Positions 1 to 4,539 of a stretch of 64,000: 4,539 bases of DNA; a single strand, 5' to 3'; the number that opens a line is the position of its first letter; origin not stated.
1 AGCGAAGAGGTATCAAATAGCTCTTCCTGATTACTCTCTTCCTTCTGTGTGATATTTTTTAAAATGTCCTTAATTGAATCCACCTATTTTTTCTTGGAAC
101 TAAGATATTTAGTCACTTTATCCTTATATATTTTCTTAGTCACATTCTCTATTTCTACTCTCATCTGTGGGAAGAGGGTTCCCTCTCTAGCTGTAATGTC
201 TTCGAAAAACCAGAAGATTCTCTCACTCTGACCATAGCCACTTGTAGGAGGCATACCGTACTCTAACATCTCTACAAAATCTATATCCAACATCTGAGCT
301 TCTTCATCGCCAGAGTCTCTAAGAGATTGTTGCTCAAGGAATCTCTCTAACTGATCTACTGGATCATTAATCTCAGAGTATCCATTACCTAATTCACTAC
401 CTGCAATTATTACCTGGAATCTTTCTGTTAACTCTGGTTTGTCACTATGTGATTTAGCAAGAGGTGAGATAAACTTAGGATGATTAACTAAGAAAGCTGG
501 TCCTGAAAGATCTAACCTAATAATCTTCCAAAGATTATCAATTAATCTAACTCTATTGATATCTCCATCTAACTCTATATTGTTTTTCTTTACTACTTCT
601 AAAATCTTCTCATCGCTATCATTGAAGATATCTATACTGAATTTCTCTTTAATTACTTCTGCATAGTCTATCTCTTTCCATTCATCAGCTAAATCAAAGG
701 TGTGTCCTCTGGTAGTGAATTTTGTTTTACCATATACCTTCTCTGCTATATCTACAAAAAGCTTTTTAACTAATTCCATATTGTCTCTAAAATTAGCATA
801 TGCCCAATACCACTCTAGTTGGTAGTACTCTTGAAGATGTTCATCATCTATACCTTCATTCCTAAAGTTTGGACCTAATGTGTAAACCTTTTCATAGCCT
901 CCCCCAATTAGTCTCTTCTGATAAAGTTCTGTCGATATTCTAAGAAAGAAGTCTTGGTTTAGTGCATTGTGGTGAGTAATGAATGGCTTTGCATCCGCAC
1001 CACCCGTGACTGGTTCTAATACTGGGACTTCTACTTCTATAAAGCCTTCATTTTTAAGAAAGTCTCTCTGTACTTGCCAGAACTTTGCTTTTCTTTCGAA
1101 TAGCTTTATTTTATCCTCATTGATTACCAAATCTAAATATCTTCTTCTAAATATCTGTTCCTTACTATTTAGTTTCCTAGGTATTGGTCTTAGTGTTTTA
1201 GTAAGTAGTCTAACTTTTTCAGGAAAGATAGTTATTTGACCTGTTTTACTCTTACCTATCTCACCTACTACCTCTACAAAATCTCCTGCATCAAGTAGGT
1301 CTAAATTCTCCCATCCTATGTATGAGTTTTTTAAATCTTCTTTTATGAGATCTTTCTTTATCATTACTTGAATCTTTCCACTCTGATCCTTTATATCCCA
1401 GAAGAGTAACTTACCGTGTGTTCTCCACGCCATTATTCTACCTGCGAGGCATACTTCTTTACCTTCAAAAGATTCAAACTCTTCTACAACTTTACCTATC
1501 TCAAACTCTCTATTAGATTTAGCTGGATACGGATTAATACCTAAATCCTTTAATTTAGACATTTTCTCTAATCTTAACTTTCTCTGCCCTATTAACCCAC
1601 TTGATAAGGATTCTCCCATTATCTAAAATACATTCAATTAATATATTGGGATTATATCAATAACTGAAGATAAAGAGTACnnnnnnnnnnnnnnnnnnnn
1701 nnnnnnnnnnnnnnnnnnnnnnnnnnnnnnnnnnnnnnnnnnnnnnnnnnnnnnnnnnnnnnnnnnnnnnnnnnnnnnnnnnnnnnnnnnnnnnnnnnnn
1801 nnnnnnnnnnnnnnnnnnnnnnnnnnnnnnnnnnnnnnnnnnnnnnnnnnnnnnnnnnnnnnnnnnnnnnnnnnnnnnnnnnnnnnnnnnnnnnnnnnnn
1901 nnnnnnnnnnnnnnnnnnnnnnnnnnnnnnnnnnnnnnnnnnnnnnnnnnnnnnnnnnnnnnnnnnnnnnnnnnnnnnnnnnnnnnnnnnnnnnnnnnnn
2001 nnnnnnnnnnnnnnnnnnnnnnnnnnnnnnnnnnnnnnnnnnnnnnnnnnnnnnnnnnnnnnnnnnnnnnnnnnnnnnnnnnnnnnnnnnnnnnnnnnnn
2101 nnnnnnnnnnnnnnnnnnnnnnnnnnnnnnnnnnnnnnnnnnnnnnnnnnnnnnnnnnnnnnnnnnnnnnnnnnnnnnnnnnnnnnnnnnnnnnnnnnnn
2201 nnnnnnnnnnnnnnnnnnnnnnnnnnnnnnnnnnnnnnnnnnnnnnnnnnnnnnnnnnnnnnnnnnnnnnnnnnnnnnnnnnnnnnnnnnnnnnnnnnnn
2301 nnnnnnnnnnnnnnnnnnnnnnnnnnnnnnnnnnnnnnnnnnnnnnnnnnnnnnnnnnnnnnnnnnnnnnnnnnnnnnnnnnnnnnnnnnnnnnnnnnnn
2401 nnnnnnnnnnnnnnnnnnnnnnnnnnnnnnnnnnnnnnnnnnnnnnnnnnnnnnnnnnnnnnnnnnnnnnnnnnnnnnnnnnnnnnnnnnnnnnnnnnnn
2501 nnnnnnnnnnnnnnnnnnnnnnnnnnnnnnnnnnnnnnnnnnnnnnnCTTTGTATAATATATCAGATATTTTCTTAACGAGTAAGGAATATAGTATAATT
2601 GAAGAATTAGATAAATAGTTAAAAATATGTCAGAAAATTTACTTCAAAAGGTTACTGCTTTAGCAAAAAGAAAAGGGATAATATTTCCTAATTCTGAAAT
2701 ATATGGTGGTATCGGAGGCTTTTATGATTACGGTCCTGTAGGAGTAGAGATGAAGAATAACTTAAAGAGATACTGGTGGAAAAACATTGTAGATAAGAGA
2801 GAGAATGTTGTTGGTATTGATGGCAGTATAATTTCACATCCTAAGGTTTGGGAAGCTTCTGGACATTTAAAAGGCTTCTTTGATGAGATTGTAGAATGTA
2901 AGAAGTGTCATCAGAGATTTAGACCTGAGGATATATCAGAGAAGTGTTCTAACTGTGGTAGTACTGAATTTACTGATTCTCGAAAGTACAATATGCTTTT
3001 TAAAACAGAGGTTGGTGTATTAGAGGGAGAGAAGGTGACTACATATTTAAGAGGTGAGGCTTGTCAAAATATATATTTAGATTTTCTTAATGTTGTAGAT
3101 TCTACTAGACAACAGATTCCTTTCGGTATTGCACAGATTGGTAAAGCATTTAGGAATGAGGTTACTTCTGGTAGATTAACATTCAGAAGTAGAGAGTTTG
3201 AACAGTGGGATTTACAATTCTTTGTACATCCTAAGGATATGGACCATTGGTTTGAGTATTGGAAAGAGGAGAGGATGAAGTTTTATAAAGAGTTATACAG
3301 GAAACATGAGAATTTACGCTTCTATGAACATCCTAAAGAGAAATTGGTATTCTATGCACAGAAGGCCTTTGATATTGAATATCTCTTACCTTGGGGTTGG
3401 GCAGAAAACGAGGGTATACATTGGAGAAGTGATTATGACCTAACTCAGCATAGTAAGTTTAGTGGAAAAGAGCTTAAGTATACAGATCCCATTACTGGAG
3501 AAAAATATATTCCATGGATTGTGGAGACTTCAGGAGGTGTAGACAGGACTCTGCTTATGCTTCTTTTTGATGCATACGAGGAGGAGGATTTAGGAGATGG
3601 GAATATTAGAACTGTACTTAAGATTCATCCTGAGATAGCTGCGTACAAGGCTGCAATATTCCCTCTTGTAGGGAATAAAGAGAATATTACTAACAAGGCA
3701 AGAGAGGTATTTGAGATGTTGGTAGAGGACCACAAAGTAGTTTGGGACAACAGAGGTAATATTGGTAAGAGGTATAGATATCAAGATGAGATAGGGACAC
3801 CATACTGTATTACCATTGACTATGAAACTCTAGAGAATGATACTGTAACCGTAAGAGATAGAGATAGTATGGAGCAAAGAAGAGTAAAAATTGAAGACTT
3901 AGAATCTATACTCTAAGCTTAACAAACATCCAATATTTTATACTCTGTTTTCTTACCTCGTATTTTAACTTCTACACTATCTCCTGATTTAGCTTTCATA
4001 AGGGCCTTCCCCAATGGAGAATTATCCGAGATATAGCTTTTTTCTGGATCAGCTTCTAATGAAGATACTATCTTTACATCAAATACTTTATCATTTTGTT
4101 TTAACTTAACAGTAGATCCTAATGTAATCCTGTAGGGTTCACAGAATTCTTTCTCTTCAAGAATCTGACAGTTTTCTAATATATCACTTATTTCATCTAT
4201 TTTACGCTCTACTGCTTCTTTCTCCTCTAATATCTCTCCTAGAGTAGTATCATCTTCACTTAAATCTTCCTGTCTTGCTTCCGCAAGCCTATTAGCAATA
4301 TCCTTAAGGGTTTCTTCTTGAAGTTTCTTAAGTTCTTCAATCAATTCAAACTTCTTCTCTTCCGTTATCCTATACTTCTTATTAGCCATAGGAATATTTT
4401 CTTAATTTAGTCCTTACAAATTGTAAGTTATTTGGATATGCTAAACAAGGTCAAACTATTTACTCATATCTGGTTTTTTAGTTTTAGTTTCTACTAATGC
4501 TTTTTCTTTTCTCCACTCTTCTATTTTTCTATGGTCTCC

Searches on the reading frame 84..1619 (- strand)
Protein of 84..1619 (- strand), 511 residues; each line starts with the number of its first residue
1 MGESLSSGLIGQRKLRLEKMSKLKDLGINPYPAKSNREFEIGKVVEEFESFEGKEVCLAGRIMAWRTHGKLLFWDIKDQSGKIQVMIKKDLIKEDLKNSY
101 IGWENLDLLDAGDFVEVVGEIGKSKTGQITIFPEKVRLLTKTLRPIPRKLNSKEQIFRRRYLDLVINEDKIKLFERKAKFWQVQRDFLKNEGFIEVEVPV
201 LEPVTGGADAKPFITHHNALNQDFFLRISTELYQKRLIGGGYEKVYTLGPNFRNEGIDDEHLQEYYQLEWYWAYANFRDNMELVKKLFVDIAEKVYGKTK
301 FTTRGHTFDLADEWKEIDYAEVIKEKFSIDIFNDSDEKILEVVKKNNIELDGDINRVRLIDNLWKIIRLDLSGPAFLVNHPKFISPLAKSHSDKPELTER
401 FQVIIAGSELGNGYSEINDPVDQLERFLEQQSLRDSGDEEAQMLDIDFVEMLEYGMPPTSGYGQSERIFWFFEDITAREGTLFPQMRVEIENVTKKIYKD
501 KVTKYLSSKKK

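Call 54: search_protein_families(library=pfam, proteins=[window:84-1619:-], max_evalue=0.001)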
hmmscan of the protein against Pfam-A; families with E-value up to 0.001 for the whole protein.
window:84-1619:- (511 aa): 2 families
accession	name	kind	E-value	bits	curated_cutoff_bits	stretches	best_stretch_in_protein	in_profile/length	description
PF00152.25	tRNA-synt_2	-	4.2e-65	220.3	25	1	153-486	2-307/308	tRNA synthetases class II (D, K and N)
PF01336.31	tRNA_anti-codon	-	3.1e-12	46.7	27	1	56-139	1-75/75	OB-fold nucleic acid binding domain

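Call 99: find_encoding_contigs(protein=window:84-1619:-, flank=10000, max_places=1)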
Protein window:84-1619:- (511 aa): 1 contig read that carries it; 1 place shown.
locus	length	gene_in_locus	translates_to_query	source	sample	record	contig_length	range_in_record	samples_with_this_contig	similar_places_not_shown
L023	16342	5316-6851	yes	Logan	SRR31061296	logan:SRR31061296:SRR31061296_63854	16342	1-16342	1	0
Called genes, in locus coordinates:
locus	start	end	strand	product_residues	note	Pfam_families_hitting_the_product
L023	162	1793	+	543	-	-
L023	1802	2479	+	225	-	PF01746:tRNA_m1G_MT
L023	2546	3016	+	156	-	PF03449:GreA_GreB_N (weak), PF01272:GreA_GreB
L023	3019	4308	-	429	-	PF00587:tRNA-synt_2b, PF03129:HGTP_anticodon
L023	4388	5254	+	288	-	PF03734:YkuD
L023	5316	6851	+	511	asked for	PF01336:tRNA_anti-codon, PF00152:tRNA-synt_2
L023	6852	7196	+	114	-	-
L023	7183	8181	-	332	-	PF01368:DHH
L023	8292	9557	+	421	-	PF02403:Seryl_tRNA_N, PF00587:tRNA-synt_2b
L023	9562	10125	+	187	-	PF02834:LigT_PEase (faint), PF13563:2_5_RNA_ligase2 (weak)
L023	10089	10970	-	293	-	PF01745:IPT, PF13671:AAA_33 (faint), PF01715:IPPT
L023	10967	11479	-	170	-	-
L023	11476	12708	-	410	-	-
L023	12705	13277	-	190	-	-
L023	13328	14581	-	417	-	PF11258:DUF3048, PF17479:DUF3048_C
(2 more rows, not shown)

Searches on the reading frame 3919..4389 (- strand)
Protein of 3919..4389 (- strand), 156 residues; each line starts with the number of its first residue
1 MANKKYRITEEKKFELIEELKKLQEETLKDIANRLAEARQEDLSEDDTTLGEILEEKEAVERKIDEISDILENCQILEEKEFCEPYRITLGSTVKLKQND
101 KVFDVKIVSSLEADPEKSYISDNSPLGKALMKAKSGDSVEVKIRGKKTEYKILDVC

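Call 54: search_protein_families(library=pfam, proteins=[window:3919-4389:-], max_evalue=0.001)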
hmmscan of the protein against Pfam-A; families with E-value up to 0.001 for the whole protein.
window:3919-4389:- (156 aa): 2 families
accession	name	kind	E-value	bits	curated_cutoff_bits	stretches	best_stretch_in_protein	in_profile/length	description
PF01272.25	GreA_GreB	-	1.2e-20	73.7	26.9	1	87-155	5-75/77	Transcription elongation factor, GreA/GreB, C-term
PF03449.20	GreA_GreB_N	-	2.3e-06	28.2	24.5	1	8-76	3-71/71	Transcription elongation factor, N-terminal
